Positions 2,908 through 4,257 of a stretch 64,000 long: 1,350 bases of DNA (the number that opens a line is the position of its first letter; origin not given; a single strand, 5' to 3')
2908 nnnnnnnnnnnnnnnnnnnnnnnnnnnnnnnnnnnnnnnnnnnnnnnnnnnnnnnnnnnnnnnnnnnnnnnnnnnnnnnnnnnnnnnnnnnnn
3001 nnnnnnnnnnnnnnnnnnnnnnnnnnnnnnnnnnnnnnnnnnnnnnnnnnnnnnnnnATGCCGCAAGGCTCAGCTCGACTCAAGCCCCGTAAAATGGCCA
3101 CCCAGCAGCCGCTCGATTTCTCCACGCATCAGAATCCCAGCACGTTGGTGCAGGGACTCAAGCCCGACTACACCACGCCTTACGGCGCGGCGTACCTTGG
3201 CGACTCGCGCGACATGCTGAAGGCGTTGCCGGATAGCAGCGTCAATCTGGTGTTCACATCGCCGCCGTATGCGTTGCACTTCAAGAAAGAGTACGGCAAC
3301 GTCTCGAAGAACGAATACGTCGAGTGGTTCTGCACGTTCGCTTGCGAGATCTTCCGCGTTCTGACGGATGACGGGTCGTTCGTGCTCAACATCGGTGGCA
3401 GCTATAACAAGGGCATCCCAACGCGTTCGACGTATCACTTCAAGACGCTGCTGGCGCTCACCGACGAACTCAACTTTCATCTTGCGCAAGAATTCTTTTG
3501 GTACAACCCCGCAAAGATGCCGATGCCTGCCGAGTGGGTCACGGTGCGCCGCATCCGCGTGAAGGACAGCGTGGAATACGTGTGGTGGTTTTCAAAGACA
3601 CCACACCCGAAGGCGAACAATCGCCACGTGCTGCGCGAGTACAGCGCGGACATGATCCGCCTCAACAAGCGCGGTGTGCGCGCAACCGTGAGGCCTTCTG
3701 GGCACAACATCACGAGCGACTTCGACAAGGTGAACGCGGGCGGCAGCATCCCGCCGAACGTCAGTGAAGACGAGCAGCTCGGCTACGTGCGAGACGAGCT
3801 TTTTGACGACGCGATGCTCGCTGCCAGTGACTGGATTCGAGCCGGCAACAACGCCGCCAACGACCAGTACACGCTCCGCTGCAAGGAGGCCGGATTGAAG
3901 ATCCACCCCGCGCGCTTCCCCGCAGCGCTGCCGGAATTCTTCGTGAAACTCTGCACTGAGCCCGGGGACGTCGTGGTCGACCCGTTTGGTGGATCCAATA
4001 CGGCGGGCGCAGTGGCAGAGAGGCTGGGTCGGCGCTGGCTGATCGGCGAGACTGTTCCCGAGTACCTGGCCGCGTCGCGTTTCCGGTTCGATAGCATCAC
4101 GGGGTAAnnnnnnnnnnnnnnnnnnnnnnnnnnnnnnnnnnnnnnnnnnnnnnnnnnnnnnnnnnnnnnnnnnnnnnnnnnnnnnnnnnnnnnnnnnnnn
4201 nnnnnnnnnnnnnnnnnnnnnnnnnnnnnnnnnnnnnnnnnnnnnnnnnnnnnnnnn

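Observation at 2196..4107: Candidate new RM system: M.PvuII-like methylase divergent from an unrelated nuclease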

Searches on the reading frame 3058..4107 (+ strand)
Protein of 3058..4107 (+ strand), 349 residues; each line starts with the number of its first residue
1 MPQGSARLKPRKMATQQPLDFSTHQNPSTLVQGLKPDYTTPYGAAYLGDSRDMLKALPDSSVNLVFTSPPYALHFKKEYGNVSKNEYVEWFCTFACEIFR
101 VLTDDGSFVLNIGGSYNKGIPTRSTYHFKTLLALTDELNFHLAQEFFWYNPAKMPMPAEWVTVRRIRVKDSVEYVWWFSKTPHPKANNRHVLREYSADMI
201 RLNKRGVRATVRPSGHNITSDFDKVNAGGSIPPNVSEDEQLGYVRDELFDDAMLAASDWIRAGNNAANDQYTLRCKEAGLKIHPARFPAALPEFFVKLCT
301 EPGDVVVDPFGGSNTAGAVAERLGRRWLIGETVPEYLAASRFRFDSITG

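Call 3: search_protein_families(library=pfam, proteins=[window:3058-4107:+], max_evalue=0.1)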
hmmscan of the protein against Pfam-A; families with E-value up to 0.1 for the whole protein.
window:3058-4107:+ (349 aa): 1 family
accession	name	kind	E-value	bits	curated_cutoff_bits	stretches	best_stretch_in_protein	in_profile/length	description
PF01555.25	N6_N4_Mtase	-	2.8e-39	135.8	26.7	1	62-339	1-218/221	DNA methylase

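Call 6: search_solved_structures(query=window:3058-4107:+, max_evalue=0.01, show_alignments=2)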
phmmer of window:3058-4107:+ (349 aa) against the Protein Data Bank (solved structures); distinct sequences matched with E-value up to 0.01: 12.
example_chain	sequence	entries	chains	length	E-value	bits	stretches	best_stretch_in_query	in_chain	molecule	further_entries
1boo_A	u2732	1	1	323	1.5e-97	330.6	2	33-236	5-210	PROTEIN (N-4 CYTOSINE-SPECIFIC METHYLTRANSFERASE PVU II)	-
2zie_A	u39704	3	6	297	8.9e-16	61.6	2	280-344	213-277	Putative modification methylase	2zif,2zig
6pbd_A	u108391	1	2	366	5.5e-14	55.7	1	278-344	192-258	Modification methylase CcrMI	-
8s9n_A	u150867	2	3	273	7.4e-11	45.4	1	282-329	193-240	DNA cytosine-N4 methyltransferase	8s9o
8s9m_A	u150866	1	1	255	8.2e-11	45.3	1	282-329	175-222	DNA cytosine-N4 methyltransferase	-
1eg2_A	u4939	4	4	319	6.5e-09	39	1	263-336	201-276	MODIFICATION METHYLASE RSRI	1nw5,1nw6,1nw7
1nw8_A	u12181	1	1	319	1.1e-08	38.3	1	263-336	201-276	MODIFICATION METHYLASE RSRI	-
8urk_A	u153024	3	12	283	5.2e-08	36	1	255-345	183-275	Methyltransferase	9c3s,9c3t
9c3u_A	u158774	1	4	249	5.5e-08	36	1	255-343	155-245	Methyltransferase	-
5hfj_A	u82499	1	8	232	1.9e-06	30.9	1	282-344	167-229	Adenine specific DNA methyltransferase (DpnA)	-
5hek_A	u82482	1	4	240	1.9e-06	30.9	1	282-344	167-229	Adenine specific DNA methyltransferase (DpnA)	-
1g60_A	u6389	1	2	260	6.2e-05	25.9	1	283-343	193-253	Adenine-specific Methyltransferase MboIIA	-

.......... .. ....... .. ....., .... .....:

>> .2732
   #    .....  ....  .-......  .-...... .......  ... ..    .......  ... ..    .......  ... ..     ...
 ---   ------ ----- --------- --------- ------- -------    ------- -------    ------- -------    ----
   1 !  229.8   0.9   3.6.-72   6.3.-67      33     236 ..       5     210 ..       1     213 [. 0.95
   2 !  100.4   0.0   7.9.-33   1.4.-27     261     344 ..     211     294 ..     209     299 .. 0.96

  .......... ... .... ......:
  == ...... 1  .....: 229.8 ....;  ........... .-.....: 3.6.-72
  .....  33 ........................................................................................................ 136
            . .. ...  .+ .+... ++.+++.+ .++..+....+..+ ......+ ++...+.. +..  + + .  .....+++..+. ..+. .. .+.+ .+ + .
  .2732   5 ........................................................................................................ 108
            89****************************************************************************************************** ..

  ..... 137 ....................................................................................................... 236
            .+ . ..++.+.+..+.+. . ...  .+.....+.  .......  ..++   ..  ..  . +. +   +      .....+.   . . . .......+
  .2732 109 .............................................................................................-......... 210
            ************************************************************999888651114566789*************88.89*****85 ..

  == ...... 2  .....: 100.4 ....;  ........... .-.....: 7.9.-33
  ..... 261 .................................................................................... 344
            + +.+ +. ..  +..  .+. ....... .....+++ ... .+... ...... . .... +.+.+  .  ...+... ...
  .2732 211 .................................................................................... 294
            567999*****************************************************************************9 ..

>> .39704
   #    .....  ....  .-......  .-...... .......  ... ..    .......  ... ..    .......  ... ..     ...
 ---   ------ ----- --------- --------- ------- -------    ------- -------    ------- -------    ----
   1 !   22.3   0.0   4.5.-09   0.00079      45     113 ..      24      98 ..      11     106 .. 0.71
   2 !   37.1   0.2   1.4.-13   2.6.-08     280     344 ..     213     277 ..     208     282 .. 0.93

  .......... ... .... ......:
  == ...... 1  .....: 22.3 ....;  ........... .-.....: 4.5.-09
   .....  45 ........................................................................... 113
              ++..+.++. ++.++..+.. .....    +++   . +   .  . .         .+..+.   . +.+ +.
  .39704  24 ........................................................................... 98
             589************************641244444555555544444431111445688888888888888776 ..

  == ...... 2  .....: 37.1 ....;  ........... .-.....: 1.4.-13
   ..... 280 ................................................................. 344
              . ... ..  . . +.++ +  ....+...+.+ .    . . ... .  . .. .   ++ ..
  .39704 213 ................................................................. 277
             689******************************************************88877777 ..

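Call 8: search_protein_families(library=ncbifam, proteins=[window:3058-4107:+], max_evalue=0.1)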
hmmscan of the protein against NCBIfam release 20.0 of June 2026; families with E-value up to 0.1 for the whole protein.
window:3058-4107:+ (349 aa): 3 families
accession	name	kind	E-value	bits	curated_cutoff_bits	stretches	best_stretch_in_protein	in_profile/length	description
NF050803.1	DnaMtaseCcrMCaul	equivalog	1.8e-19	69.9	830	2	272-347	176-250/350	adenine-specific DNA-methyltransferase CcrM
NF008572.0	PRK11524.1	equivalog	7.6e-19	67.9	292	2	46-109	18-83/294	adenine-specific DNA-methyltransferase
NF010253.0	PRK13699.1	subfamily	4.2e-14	52.8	244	2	47-109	6-69/226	DNA methyltransferase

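Call 9: search_protein_families(library=padloc, proteins=[window:3058-4107:+], max_evalue=0.1)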
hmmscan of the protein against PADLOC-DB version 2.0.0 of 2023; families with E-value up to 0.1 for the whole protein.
window:3058-4107:+ (349 aa): 55 families (the best 25 are shown)
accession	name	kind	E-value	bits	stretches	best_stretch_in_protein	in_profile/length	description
PDLC03323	MTase_II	-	8.5e-107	355.1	2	31-235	3-209/330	Type II methyltransferase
PDLC03387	MTase_II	-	1.8e-36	123.8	2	133-345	134-276/289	Type II methyltransferase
PDLC03371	MTase_II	-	3.2e-29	100.3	1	44-346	12-254/260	Type II methyltransferase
PDLC03353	MTase_II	-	3.9e-26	90.2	2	45-189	12-158/260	Type II methyltransferase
PDLC03299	MTase_II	-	5e-23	80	2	279-345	192-258/296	Type II methyltransferase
PDLC03350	MTase_II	-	5.7e-22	76.5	2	47-190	61-202/312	Type II methyltransferase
PDLC03738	oMTase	-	7.4e-21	72.3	2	255-347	180-268/376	orphan methyltransferase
PDLC03238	MTase_II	-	1.1e-20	72.1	2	34-112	115-197/428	Type II methyltransferase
PDLC03337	MTase_II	-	1e-19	68.9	2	45-109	11-77/264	Type II methyltransferase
PDLC03216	MTase_II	-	5.1e-18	63.2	2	274-346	184-257/364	Type II methyltransferase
PDLC03230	MTase_II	-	1.6e-17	61.8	2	45-153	38-143/360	Type II methyltransferase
PDLC03246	MTase_II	-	1.9e-17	61.4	2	48-114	118-184/376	Type II methyltransferase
PDLC03336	MTase_II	-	2.4e-17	61.2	2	12-120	3-112/421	Type II methyltransferase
PDLC03295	MTase_II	-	3e-17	61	2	46-114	7-77/292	Type II methyltransferase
PDLC03228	MTase_II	-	3.9e-17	60.8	2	273-344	134-205/227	Type II methyltransferase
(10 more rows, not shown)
